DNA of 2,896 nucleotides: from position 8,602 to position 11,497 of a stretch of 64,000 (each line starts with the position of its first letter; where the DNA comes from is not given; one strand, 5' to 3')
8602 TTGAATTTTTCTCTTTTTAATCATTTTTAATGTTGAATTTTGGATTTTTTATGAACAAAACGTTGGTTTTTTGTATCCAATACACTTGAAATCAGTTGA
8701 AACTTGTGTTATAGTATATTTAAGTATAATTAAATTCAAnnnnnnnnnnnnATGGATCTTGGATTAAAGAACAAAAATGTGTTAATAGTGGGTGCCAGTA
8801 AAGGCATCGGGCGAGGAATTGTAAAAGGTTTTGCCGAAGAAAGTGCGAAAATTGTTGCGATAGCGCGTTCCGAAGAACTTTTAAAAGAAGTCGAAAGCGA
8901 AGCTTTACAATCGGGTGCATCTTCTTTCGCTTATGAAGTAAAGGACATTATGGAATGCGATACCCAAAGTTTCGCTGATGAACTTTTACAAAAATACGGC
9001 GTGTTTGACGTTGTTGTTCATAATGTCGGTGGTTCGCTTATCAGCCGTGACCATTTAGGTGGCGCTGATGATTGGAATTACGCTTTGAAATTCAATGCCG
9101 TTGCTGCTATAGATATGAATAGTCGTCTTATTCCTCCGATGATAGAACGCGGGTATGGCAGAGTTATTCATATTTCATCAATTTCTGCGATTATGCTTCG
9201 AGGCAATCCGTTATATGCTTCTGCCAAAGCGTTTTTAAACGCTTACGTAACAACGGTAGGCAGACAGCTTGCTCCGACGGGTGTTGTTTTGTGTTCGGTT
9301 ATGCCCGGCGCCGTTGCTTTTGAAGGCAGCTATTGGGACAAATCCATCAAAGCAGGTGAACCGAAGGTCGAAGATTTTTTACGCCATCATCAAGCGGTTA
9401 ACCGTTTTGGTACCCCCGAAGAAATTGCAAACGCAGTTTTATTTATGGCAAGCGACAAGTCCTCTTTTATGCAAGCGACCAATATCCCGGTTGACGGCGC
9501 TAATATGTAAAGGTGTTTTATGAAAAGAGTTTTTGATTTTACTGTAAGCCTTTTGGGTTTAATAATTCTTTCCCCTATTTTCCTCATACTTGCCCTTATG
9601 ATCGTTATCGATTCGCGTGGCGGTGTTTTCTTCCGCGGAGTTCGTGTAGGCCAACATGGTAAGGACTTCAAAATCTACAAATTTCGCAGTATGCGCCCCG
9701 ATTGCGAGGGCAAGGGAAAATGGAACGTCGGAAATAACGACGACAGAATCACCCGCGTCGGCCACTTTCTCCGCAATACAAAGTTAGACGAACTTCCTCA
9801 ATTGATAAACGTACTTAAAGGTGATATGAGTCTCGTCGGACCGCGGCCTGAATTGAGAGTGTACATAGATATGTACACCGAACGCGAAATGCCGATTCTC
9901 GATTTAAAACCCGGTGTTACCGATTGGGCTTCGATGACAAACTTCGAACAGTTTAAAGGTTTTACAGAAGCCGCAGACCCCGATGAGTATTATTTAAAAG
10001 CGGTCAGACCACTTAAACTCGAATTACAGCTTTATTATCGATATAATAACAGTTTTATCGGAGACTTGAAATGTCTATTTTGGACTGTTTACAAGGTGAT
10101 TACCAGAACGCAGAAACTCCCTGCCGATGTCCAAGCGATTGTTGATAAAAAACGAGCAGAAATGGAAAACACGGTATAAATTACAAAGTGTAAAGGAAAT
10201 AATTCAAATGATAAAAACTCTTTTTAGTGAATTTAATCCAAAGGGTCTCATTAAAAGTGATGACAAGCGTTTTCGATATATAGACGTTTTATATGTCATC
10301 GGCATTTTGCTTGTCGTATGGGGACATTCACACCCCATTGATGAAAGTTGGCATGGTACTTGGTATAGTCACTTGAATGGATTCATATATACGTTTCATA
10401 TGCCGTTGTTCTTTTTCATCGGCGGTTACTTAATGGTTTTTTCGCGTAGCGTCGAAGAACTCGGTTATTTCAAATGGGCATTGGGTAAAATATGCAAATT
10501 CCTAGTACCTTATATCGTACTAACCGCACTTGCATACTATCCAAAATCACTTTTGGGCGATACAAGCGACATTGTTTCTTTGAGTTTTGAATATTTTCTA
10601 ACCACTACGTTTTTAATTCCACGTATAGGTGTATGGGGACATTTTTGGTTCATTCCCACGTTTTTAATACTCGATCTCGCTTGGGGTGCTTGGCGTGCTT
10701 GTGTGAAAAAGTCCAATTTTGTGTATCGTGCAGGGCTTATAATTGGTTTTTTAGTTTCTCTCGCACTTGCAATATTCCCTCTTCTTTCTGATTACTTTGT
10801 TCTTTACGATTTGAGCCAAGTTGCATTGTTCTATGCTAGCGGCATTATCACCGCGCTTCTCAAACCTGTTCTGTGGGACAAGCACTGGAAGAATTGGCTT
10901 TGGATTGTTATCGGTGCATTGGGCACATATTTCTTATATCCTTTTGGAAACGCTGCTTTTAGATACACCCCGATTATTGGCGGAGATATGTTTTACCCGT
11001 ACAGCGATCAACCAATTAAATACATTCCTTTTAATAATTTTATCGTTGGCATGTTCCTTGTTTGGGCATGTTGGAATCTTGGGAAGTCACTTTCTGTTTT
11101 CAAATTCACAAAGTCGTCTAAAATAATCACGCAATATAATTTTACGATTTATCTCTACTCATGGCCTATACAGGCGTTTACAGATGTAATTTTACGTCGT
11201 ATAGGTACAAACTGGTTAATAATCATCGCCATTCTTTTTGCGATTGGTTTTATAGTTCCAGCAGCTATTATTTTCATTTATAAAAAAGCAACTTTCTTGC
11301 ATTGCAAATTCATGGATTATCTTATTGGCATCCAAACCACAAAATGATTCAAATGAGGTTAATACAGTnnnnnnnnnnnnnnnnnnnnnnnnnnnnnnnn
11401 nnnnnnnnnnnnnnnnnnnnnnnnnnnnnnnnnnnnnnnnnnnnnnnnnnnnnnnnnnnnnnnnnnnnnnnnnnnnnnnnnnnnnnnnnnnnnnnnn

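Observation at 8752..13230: SDR plus split transketolase at the head of the glycan locus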

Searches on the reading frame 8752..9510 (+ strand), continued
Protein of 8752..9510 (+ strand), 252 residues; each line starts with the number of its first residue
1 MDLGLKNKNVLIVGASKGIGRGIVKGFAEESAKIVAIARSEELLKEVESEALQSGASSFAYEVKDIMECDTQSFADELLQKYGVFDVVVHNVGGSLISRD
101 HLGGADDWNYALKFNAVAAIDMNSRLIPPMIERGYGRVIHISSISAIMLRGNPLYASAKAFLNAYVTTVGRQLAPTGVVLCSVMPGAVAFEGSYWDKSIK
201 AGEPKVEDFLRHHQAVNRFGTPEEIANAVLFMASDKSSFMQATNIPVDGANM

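Call 60: search_protein_families(library=pfam, proteins=[L078:35-952:+, L078:949-1992:+, L078:9208-11406:+, L078:11379-12305:+, L079:2183-3106:+, L079:6907-8202:+, L079:8208-9818:+, L075:8423-10324:+, L075:3434-4762:+, L075:2504-3409:+], max_evalue=0.001)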
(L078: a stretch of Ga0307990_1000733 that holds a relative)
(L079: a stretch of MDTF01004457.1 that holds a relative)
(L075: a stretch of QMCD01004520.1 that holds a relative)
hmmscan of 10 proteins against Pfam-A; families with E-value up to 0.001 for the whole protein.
L078:35-952:+ (305 aa): 1 family
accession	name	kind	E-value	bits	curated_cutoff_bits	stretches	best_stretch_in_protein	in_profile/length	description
PF00676.26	E1_dh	-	3.5e-56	190.8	22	1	3-289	5-291/300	Dehydrogenase E1 component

L078:949-1992:+ (347 aa): 2 families
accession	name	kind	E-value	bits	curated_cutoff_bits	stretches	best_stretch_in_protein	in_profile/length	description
PF02780.25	Transketolase_C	-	4.1e-35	120.8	25.9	1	196-314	1-120/124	Transketolase, C-terminal domain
PF02779.29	Transket_pyr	-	9.5e-28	97.4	27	1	6-180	2-172/174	Transketolase, pyrimidine binding domain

L078:9208-11406:+ (732 aa): 1 family
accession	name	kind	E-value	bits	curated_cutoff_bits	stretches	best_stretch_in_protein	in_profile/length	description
PF09586.16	YfhO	-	8e-08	31.6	28.5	1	564-700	686-823/835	Bacterial membrane protein YfhO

L078:11379-12305:+ (308 aa): 9 families
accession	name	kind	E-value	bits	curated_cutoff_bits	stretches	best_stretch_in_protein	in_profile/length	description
PF00515.34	TPR_1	-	2e-14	53.1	27.8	1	106-134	4-32/34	Tetratricopeptide repeat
PF07719.23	TPR_2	-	3.6e-13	49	27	2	106-134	4-32/34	Tetratricopeptide repeat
PF13181.12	TPR_8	-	1.1e-10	41.2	25.7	1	106-131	4-29/34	Tetratricopeptide repeat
PF13424.12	TPR_12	-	2e-08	34.8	30.1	1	106-165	6-73/77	Tetratricopeptide repeat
PF13414.12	TPR_11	-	9.2e-08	32.1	26.8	1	113-149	4-40/42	TPR repeat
PF13431.12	TPR_17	-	1.4e-06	28.5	24.4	1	125-157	1-33/34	Tetratricopeptide repeat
PF13174.12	TPR_6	-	1.7e-05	25.6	26.3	0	109-134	6-31/33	Tetratricopeptide repeat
PF25068.1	ARM_TT21_4th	-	0.00011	22.9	30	1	118-233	14-123/153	Tetratricopeptide repeat protein 21 forth ARM domain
PF12895.13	ANAPC3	-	0.00039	21.1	27.2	1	103-160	26-79/82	Anaphase-promoting complex, cyclosome, subunit 3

L079:2183-3106:+ (307 aa): 1 family
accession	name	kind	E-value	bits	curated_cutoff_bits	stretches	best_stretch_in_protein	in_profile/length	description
PF05721.19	PhyH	-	0.00014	22.7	22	0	206-292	128-202/213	Phytanoyl-CoA dioxygenase (PhyH)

L079:6907-8202:+ (431 aa): 0 families

L079:8208-9818:+ (536 aa): 0 families

L075:8423-10324:+ (633 aa): 8 families
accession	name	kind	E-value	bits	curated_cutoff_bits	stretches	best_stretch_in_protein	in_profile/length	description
PF21783.3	YNCE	-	5.9e-09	36.1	27.1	1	41-131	240-329/339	YNCE-like beta-propeller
PF01731.26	Arylesterase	-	1.9e-07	31.6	21.3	0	234-253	57-76/86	Arylesterase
PF08450.18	SGL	-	2.7e-07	30.9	26.3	0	223-333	126-216/246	SMP-30/Gluconolactonase/LRE-like region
PF10282.15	Lactonase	-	7.3e-07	29.2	21.7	0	134-188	250-309/344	Lactonase, 7-bladed beta-propeller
PF00034.26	Cytochrom_C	-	3.6e-05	25.4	21.3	0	535-633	1-89/90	Cytochrome c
PF03150.19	CCP_MauG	-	0.00011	23.3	25.6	0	422-484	7-71/149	Di-haem cytochrome c peroxidase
PF25174.1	Beta-prop_THOC3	-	0.00011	21.7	305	0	52-166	98-209/272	THOC3 beta-propeller domain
PF02239.22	Cytochrom_D1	-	0.00018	20.6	25.5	0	99-191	6-98/368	Cytochrome D1 heme domain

L075:3434-4762:+ (442 aa): 1 family
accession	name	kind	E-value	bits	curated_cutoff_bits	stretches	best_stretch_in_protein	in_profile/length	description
PF20583.3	DUF6786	-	4.1e-76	256.6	27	2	2-316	2-297/376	Family of unknown function (DUF6786)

L075:2504-3409:+ (301 aa): 0 families

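Call 78: search_protein_families(library=ncbifam, proteins=[L078:3877-4791:+], max_evalue=1e-15)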
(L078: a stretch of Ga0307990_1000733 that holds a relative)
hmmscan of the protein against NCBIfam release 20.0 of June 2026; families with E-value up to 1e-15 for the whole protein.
L078:3877-4791:+ (304 aa): 0 families

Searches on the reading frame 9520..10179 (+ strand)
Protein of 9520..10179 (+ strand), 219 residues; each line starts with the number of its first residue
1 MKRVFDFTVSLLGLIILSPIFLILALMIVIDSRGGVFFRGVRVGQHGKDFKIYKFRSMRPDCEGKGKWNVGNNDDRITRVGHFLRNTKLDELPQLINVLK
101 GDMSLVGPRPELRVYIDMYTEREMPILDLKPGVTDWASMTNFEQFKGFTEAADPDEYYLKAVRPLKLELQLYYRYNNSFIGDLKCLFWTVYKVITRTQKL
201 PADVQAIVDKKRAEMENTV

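Call 7: search_protein_families(library=pfam, proteins=[window:9520-10179:+])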
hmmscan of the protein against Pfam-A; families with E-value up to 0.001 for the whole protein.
window:9520-10179:+ (219 aa): 1 family
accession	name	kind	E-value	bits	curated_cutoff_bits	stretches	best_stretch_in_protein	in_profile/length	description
PF02397.22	Bac_transf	-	3.4e-58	196.6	27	1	2-194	1-178/179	Bacterial sugar transferase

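Call 10: search_protein_families(library=ncbifam, proteins=[window:9520-10179:+], max_evalue=0.00001)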
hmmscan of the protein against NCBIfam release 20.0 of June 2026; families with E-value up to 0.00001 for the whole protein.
window:9520-10179:+ (219 aa): 10 families
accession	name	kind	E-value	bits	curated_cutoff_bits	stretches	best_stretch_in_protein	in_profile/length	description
TIGR03025.1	EPS_sugtrans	subfamily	8.4e-65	219.7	295.55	1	1-197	257-442/445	exopolysaccharide biosynthesis polyprenyl glycosylphosphotransferase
TIGR03023.1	WcaJ_sugtrans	equivalog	1.6e-54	185.9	410.75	1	1-196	262-449/453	undecaprenyl-phosphate glucose phosphotransferase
TIGR03013.1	EpsB_2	subfamily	1.7e-47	162.5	393.35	1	1-194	254-437/443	TIGR03013 family XrtA/PEP-CTERM system glycosyltransferase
TIGR03022.1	WbaP_sugtrans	subfamily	1.7e-44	152.8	403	1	1-160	258-431/456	undecaprenyl-phosphate galactose phosphotransferase WbaP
NF007518.0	PRK10124.1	equivalog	1.5e-38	132.8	684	1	1-193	273-457/464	undecaprenyl-phosphate glucose phosphotransferase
NF050817.1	PolSacchBiosHfsE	equivalog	1.8e-36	125.9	750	1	1-139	271-416/467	polysaccharide biosynthesis protein HfsE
NF052601.1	undeca_RfbP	equivalog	6.1e-36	123.9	330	2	73-136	131-194/244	undecaprenyl-phosphate galactose phosphotransferase family protein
NF041877.1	EPS_EpsZ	equivalog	7.6e-35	120.4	800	1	1-135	265-410/459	exopolysaccharide biosynthesis polyisoprenyl-phosphate hexose-1-phosphate transferase EpsZ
NF045514.1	glycotran_HepC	equivalog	1.1e-26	93.5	140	1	1-110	116-211/220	heterocyst development glycosyltransferase HepC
NF011751.0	PRK15204.1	equivalog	4.9e-26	91.4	907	1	1-137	279-429/476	undecaprenyl-phosphate galactose phosphotransferase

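Call 46: search_solved_structures(query=window:9520-10179:+, max_evalue=0.00001)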
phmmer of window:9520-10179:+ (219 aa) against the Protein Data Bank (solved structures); distinct sequences matched with E-value up to 0.00001: 7.
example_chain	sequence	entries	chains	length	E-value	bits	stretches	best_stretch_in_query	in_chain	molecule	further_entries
8e37_B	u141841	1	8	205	1.1e-29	106.7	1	1-196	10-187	N,N'-diacetylbacilliosaminyl-1-phosphate transferase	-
8g1n_A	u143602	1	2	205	2.1e-29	105.8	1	1-197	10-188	N,N'-diacetylbacilliosaminyl-1-phosphate transferase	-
30us_A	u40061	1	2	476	3e-25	92.2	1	1-136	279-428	UDP-Gal::undecaprenolphosphate Gal-1-P transferase WbaP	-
9s7s_A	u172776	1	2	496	3.2e-25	92.1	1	1-136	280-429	UDP-Gal::undecaprenolphosphate Gal-1-P transferase WbaP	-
30wc_A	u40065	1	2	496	3.2e-25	92.1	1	1-136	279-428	Undecaprenyl-phosphate galactose phosphotransferase WbaP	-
9s8l_A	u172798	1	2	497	3.2e-25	92.1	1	1-136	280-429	UDP-Gal::undecaprenolphosphate Gal-1-P transferase WbaP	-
8t53_A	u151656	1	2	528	5.8e-25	91.3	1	1-136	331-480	Undecaprenyl-phosphate galactose phosphotransferase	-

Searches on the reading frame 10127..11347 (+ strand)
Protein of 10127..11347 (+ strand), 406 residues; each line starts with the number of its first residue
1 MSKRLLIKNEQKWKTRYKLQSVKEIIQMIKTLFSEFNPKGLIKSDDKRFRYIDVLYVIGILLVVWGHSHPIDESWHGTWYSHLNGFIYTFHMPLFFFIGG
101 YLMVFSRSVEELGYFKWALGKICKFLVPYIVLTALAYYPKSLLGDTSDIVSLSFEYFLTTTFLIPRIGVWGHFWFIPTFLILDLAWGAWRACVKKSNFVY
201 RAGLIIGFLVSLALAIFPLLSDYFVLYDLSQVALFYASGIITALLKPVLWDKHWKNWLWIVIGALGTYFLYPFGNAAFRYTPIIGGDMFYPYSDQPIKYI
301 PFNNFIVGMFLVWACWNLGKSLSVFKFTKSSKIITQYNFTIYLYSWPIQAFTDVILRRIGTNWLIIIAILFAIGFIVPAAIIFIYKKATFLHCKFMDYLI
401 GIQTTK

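Call 7: search_protein_families(library=pfam, proteins=[window:10127-11347:+])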
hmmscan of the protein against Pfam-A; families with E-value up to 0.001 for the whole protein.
window:10127-11347:+ (406 aa): 1 family
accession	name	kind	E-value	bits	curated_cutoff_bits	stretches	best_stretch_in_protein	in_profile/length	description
PF01757.29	Acyl_transf_3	-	5.1e-29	101.8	31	1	50-381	2-324/326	Acyltransferase domain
